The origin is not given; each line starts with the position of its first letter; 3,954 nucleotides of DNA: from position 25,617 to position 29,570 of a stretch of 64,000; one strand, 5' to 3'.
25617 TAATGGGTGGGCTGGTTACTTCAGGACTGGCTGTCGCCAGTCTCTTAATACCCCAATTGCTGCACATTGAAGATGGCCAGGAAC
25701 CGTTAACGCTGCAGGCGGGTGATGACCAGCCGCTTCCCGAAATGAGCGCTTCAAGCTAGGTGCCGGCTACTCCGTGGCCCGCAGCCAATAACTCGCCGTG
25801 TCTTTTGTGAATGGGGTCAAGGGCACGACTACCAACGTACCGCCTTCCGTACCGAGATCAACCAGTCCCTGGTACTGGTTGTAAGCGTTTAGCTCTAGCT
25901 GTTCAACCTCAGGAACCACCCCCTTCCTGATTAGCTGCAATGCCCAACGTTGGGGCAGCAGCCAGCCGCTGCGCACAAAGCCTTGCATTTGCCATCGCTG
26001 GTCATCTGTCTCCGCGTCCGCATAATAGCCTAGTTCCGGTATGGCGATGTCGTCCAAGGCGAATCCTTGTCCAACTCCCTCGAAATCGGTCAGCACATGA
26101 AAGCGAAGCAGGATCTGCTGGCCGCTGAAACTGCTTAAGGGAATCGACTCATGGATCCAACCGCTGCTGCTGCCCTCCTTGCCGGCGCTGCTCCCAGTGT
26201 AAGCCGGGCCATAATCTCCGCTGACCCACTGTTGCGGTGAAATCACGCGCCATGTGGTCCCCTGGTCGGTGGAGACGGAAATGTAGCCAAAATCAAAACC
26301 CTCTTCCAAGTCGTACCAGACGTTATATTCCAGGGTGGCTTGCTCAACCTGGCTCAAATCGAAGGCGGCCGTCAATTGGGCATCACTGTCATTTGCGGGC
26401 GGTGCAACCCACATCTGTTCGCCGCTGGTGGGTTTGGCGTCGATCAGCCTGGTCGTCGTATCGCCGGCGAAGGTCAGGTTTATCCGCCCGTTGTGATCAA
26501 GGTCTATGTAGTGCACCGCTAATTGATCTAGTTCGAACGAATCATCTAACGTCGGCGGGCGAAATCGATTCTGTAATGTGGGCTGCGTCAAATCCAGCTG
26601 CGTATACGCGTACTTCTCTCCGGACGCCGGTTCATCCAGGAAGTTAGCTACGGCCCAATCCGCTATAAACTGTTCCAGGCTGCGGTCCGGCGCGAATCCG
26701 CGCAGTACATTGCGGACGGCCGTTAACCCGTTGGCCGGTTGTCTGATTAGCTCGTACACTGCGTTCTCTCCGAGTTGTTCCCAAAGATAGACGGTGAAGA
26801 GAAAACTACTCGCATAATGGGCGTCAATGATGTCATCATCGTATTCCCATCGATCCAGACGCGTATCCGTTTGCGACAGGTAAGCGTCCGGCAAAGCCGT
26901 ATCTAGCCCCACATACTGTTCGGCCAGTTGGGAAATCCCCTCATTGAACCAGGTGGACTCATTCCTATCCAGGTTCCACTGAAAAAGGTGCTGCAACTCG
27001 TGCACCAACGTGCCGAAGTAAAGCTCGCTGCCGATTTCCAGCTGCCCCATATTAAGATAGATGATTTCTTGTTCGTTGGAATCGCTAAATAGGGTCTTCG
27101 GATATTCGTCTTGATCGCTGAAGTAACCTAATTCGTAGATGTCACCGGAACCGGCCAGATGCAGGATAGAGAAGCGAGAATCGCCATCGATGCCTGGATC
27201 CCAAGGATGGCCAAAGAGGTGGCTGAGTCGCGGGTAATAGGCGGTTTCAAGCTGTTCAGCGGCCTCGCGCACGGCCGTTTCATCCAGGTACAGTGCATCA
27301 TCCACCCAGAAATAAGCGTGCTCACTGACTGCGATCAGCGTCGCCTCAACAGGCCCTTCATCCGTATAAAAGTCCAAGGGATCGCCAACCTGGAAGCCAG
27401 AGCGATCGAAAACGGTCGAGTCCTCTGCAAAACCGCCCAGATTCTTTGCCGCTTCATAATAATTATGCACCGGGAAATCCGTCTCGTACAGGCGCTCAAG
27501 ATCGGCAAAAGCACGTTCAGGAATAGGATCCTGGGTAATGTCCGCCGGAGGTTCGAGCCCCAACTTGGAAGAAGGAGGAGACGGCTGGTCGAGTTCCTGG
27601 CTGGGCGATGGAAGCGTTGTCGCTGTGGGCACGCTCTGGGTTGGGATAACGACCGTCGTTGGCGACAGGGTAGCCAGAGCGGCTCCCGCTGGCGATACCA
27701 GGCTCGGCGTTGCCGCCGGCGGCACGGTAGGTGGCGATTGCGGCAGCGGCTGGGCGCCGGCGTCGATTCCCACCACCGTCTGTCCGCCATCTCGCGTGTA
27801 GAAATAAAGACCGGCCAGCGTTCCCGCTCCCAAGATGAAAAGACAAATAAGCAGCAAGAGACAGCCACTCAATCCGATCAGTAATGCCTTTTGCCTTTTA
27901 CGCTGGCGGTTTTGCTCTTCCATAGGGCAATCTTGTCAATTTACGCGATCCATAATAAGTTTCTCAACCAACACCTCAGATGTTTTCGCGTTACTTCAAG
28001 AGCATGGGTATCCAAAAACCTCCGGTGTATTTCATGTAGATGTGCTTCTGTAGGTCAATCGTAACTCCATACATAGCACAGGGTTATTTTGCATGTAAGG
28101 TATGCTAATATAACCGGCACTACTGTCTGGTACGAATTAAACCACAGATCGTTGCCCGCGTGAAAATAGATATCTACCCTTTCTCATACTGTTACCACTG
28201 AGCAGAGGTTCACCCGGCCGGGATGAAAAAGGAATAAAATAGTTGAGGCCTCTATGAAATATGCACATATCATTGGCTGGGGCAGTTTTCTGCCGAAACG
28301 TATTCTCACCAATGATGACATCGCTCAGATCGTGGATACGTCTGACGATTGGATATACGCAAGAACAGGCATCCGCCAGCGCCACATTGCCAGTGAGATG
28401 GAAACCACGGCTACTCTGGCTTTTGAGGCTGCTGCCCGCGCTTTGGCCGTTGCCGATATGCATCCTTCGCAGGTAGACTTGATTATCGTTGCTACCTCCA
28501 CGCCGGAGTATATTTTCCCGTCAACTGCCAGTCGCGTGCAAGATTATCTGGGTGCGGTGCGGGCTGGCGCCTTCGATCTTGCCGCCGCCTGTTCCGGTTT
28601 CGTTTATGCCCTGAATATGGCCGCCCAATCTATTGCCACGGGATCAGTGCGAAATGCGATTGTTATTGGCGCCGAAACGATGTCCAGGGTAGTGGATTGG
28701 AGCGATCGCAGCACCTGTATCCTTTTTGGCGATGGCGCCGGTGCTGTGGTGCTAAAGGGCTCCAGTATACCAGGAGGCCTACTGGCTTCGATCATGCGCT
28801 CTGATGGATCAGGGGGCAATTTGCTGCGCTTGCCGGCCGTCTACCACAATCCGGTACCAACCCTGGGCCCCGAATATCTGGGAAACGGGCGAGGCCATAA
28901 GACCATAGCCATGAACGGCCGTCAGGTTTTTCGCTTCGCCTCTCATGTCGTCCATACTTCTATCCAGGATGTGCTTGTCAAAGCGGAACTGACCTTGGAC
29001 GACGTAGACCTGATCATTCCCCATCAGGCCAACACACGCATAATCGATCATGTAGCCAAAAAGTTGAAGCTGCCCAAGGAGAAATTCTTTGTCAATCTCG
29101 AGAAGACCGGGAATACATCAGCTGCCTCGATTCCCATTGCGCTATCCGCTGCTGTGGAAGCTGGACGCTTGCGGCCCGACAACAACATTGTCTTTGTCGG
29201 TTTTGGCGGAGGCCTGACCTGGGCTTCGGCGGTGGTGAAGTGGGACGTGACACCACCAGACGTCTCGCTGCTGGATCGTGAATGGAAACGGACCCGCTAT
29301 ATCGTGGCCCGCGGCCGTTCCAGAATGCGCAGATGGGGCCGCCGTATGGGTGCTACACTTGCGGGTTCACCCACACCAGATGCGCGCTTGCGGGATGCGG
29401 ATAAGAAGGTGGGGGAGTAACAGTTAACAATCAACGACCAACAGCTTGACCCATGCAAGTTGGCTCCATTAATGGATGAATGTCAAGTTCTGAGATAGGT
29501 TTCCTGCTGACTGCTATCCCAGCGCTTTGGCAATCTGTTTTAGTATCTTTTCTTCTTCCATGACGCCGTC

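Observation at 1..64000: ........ is a highly iterated octamer palindrome (HIP-like) in this genome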

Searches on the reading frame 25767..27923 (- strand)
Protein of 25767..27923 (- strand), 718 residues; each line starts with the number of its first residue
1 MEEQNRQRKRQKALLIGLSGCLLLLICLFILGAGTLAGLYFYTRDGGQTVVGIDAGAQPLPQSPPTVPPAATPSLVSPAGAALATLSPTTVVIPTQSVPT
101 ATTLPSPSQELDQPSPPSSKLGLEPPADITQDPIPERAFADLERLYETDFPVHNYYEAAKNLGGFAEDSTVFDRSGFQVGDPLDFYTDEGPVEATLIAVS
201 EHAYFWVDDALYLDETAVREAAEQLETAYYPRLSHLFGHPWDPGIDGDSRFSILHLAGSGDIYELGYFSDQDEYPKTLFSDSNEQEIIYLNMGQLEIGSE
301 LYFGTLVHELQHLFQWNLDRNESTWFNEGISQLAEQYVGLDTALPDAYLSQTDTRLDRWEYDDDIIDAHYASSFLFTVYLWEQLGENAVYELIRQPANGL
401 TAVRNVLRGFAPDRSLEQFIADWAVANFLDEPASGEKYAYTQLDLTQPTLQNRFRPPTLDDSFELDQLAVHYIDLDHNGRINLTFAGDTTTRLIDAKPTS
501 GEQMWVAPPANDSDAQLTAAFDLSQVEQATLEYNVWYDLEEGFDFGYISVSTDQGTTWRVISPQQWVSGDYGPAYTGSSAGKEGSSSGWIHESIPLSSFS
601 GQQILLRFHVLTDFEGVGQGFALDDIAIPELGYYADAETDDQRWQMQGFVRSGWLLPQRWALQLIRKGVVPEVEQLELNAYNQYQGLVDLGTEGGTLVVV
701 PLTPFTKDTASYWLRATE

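Call 6: search_protein_families(library=pfam, proteins=[window:25767-27923:-])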
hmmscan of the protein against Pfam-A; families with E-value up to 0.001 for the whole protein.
window:25767-27923:- (718 aa): 2 families
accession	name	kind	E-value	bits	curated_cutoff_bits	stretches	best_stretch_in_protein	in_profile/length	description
PF20773.4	InhA-like_MAM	-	5.7e-26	91.6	26.9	1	496-653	32-190/191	Immune inhibitor A-like, MAM domain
PF13485.12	Peptidase_MA_2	-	9.7e-05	22.7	32.4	1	304-406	68-180/201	Peptidase MA superfamily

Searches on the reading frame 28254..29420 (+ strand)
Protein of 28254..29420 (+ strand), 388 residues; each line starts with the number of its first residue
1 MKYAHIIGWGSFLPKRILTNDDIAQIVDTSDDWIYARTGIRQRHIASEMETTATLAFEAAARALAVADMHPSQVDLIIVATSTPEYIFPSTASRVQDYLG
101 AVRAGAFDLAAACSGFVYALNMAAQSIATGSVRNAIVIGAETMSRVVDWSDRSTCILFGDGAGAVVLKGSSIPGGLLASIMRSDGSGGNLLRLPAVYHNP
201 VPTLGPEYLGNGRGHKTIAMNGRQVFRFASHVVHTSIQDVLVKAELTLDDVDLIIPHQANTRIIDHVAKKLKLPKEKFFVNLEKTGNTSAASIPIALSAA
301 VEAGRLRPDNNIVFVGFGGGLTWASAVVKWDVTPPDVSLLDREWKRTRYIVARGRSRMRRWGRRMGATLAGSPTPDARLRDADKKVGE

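Call 8: search_protein_families(library=pfam, proteins=[window:28254-29420:+])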
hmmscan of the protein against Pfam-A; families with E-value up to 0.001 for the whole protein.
window:28254-29420:+ (388 aa): 4 families
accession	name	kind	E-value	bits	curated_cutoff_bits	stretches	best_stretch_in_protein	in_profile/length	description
PF08541.16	ACP_syn_III_C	-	2.2e-37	127.5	26.6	1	242-330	2-90/90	3-Oxoacyl-[acyl-carrier-protein (ACP)] synthase III C terminal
PF08545.16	ACP_syn_III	-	1.1e-30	105.8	24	1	107-185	1-80/80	3-Oxoacyl-[acyl-carrier-protein (ACP)] synthase III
PF00108.29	Thiolase_N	-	1.4e-07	31.6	26.4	1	36-148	7-120/260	Thiolase, N-terminal domain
PF08392.18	FAE1_CUT1_RppA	-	2.3e-06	27.6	27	1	43-166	74-202/290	FAE1/Type III polyketide synthase-like protein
